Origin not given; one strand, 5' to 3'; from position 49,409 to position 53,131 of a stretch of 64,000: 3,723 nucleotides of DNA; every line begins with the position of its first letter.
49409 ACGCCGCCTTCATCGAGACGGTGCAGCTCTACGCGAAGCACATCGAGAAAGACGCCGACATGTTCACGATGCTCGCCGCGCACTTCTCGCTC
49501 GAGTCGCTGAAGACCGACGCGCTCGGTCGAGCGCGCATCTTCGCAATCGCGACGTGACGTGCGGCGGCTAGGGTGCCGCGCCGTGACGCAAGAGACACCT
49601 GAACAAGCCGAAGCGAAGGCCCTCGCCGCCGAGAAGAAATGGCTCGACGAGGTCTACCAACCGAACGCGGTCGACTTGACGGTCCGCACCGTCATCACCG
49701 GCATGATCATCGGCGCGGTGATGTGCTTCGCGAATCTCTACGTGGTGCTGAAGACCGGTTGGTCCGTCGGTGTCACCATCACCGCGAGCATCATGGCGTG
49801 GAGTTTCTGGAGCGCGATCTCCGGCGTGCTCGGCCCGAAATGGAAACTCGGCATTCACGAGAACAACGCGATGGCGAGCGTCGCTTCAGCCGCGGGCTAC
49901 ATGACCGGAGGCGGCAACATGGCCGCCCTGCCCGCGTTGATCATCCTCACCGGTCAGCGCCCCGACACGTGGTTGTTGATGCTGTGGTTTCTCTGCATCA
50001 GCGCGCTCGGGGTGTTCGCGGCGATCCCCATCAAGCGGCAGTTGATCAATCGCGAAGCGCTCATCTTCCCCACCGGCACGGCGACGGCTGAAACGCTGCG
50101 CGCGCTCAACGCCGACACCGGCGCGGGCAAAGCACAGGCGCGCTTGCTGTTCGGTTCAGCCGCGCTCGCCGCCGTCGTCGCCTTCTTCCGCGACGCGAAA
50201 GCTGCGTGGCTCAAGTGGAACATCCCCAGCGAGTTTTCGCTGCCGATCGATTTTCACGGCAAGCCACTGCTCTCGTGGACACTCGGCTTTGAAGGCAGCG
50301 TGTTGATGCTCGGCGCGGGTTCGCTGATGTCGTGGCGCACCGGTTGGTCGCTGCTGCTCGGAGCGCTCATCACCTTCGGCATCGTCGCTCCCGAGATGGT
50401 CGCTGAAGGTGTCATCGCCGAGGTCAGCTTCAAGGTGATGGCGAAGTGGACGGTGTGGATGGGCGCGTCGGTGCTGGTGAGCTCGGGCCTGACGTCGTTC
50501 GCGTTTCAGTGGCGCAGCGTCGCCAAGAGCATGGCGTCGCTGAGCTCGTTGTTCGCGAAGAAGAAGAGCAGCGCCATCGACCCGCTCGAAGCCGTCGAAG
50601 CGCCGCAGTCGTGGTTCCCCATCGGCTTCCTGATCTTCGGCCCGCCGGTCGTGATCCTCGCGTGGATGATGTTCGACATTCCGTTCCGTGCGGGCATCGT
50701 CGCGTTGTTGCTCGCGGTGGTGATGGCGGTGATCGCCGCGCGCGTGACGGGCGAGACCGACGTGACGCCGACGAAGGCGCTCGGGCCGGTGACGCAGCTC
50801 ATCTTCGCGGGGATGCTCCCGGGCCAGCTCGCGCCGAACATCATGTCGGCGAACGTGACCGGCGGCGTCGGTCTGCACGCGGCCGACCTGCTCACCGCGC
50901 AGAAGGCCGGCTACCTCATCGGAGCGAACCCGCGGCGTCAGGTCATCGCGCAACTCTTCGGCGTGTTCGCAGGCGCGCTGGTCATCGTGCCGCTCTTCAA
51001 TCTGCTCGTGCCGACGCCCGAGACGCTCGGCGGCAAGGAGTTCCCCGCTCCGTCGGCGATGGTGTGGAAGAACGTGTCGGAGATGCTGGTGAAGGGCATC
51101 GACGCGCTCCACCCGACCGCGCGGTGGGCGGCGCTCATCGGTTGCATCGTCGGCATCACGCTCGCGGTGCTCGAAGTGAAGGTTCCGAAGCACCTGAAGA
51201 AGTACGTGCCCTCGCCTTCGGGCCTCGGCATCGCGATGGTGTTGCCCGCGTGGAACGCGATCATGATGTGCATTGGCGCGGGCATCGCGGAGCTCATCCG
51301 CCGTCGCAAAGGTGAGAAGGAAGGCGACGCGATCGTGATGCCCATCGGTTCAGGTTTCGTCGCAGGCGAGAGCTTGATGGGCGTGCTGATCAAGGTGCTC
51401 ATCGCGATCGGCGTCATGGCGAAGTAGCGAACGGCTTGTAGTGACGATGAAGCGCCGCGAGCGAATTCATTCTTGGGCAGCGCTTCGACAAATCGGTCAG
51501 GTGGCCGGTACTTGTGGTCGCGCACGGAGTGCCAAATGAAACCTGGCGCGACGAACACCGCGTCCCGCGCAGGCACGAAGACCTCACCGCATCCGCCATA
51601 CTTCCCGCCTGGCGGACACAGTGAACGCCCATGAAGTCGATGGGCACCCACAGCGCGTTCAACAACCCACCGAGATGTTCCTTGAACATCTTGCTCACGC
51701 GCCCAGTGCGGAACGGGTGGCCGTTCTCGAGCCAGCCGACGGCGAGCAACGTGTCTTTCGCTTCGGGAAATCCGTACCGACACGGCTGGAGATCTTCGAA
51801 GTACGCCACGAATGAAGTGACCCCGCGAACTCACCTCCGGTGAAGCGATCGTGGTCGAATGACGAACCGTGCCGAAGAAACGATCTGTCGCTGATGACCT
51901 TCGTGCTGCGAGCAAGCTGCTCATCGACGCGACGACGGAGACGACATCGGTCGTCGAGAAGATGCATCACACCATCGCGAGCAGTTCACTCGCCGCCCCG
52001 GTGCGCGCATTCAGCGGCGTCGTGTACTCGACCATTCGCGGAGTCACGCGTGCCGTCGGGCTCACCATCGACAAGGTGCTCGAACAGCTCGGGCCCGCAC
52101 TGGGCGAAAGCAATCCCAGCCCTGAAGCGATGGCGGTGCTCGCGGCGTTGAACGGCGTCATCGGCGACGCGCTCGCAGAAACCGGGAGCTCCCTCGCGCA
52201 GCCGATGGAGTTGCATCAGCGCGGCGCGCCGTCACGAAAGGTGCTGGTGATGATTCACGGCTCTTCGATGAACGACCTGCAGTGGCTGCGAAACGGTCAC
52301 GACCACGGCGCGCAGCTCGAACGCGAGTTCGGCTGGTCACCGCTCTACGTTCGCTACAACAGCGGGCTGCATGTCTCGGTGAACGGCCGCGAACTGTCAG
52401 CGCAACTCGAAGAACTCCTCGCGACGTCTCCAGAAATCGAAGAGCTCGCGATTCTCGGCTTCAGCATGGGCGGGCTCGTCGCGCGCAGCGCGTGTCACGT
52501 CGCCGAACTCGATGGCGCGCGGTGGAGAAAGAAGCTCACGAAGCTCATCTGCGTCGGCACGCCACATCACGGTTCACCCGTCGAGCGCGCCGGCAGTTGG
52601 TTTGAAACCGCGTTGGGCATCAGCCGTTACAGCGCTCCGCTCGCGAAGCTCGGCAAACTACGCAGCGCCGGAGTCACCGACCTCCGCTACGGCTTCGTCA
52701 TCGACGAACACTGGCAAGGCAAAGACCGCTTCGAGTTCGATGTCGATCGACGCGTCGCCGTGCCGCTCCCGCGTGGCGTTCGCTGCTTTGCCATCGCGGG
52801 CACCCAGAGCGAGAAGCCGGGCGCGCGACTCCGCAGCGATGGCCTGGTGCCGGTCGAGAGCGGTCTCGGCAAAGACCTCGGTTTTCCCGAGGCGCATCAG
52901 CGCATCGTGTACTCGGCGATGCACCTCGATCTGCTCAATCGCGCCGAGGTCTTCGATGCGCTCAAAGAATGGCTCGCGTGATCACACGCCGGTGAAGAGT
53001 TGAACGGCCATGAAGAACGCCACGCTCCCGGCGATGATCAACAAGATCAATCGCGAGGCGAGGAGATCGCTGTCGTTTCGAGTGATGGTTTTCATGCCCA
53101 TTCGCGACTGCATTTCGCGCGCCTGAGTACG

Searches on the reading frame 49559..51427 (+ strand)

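Call 59: search_protein_families(library=pfam, proteins=[window:49559-51427:+], max_evalue=0.001)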
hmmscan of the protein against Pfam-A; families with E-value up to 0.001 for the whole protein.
window:49559-51427:+ (622 aa): 1 family
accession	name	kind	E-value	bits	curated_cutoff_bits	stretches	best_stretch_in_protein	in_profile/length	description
PF03169.20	OPT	-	9.2e-90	302.5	25.8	1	40-614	2-622/623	OPT oligopeptide transporter protein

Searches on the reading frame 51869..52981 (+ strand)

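Call 59: search_protein_families(library=pfam, proteins=[window:51869-52981:+], max_evalue=0.001)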
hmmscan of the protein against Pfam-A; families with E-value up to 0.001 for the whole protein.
window:51869-52981:+ (370 aa): 3 families
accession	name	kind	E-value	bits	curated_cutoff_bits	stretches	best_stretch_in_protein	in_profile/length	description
PF07819.20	PGAP1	-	6.3e-08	33.1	24.3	1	185-254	85-150/233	PGAP1-like alpha/beta domain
PF24096.1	DUF7379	-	2.1e-05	25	33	1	172-238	53-117/191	Domain of unknown function (DUF7379)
PF05057.20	DUF676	-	0.00019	21.5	20.3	1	124-254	6-150/217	Putative serine esterase (DUF676)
